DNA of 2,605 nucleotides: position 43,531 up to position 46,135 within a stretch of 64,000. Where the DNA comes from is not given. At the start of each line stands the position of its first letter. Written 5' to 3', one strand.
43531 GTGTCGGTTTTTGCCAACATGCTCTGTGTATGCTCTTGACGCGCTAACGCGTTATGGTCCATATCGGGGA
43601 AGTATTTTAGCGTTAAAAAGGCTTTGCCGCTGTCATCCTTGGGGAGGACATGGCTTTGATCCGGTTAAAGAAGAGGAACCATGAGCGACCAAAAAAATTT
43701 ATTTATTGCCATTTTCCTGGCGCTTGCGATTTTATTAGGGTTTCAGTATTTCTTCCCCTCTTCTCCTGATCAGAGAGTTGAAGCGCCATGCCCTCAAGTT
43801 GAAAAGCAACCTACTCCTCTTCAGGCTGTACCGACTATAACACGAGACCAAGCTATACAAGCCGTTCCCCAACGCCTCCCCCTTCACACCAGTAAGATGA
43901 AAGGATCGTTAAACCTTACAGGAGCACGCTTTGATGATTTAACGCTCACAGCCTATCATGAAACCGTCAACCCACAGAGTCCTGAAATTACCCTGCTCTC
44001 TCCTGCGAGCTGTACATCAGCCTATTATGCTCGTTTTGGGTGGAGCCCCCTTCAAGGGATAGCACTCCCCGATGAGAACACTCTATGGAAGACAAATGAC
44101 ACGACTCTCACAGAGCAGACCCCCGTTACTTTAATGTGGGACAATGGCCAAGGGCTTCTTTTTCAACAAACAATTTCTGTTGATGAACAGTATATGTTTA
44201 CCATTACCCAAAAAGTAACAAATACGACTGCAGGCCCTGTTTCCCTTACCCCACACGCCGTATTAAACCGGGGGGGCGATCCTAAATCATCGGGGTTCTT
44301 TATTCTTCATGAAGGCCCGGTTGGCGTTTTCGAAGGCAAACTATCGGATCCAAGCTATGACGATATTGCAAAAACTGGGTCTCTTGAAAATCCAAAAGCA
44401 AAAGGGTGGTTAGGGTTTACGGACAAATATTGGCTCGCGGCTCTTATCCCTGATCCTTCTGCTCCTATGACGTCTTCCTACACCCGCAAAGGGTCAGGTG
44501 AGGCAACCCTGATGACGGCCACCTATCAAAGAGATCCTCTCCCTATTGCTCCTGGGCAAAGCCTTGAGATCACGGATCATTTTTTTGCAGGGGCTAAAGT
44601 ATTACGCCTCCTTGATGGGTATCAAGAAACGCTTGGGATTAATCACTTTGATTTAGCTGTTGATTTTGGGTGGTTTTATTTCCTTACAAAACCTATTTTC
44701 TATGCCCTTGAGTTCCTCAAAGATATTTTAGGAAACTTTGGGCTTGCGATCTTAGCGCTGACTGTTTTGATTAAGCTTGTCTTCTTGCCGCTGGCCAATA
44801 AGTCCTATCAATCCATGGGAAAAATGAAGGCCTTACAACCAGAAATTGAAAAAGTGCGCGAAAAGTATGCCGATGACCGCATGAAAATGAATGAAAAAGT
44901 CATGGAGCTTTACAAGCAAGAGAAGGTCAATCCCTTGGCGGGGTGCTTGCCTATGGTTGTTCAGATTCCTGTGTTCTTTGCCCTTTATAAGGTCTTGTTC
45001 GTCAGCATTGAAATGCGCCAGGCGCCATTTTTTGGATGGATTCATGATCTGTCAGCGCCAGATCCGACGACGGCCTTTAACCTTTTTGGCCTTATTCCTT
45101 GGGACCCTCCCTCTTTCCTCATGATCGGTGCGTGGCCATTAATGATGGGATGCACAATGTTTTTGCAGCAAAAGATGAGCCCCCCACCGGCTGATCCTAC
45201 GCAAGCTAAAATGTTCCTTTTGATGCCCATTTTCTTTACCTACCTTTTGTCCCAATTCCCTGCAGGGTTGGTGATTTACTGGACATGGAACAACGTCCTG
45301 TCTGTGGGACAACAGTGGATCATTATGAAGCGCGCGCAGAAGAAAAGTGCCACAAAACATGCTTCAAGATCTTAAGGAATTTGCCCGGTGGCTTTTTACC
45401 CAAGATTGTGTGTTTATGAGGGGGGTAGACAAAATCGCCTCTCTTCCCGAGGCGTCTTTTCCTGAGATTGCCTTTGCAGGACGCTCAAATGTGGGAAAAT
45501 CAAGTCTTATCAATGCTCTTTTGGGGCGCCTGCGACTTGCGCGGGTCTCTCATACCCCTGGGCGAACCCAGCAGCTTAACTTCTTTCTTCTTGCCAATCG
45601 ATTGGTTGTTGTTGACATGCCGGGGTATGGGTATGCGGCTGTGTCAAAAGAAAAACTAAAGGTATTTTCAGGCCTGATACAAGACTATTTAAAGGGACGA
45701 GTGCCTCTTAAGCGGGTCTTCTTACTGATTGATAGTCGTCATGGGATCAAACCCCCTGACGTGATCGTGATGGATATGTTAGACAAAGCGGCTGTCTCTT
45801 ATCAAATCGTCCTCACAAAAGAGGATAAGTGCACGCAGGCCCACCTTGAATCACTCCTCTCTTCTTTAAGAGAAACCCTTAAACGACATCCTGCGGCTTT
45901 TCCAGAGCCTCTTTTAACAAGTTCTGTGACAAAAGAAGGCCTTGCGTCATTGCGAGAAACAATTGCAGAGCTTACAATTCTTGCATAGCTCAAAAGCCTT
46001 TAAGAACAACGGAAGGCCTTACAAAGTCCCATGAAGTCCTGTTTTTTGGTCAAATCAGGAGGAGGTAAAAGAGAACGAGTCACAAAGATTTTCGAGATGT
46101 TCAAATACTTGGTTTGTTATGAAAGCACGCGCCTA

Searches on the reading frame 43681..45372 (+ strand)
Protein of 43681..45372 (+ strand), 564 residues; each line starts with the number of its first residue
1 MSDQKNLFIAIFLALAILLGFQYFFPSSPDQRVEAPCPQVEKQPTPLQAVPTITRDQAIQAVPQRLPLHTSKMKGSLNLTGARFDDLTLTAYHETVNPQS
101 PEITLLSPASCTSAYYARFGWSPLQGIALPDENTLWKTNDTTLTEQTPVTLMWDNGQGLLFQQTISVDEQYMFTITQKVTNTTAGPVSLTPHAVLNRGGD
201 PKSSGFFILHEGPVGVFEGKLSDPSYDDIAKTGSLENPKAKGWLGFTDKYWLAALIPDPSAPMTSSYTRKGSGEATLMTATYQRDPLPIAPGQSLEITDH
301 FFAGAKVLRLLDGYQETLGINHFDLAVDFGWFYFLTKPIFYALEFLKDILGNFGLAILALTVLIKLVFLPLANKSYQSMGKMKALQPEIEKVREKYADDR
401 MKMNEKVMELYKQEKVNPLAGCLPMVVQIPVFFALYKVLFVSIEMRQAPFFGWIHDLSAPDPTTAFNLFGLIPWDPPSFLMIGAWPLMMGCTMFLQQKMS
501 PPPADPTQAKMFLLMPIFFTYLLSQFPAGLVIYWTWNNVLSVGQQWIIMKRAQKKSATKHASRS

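Call 7: search_protein_families(library=pfam, proteins=[window:43681-45372:+], max_evalue=0.001)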
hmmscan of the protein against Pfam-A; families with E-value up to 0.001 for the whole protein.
window:43681-45372:+ (564 aa): 2 families
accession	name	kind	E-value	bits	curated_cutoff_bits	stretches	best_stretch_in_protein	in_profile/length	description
PF14849.12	YidC_periplas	-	1.6e-72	245.3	24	1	66-341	2-282/283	YidC periplasmic domain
PF02096.25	60KD_IMP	-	4e-64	215.9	35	1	353-550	1-163/163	60Kd inner membrane protein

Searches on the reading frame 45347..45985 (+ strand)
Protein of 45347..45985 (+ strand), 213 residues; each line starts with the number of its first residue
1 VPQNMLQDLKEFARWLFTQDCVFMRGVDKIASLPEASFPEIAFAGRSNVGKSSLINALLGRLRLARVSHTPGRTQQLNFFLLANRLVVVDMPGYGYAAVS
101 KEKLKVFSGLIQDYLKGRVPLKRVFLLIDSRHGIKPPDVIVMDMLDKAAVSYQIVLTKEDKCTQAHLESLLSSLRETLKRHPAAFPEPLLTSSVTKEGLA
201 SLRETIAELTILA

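Call 73: search_protein_families(library=pfam, proteins=[window:45347-45985:+], max_evalue=0.001)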
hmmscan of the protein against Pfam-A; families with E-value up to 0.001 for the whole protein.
window:45347-45985:+ (213 aa): 5 families
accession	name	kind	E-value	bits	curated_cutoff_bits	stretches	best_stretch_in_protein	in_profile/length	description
PF01926.29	MMR_HSR1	-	3.6e-19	69.4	21.9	1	40-158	1-113/113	50S ribosome-binding GTPase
PF03193.22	RsgA_GTPase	-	1e-09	38.9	30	1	41-94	109-168/174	RsgA GTPase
PF02421.24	FeoB_N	-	2.1e-06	27.8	27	1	40-148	2-118/156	Ferrous iron transport protein B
PF00350.29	Dynamin_N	-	6e-05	23.6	27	0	41-62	1-22/168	Dynamin family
PF00009.33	GTP_EFTU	-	0.00024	21.2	26.5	0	124-208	96-184/188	Elongation factor Tu GTP binding domain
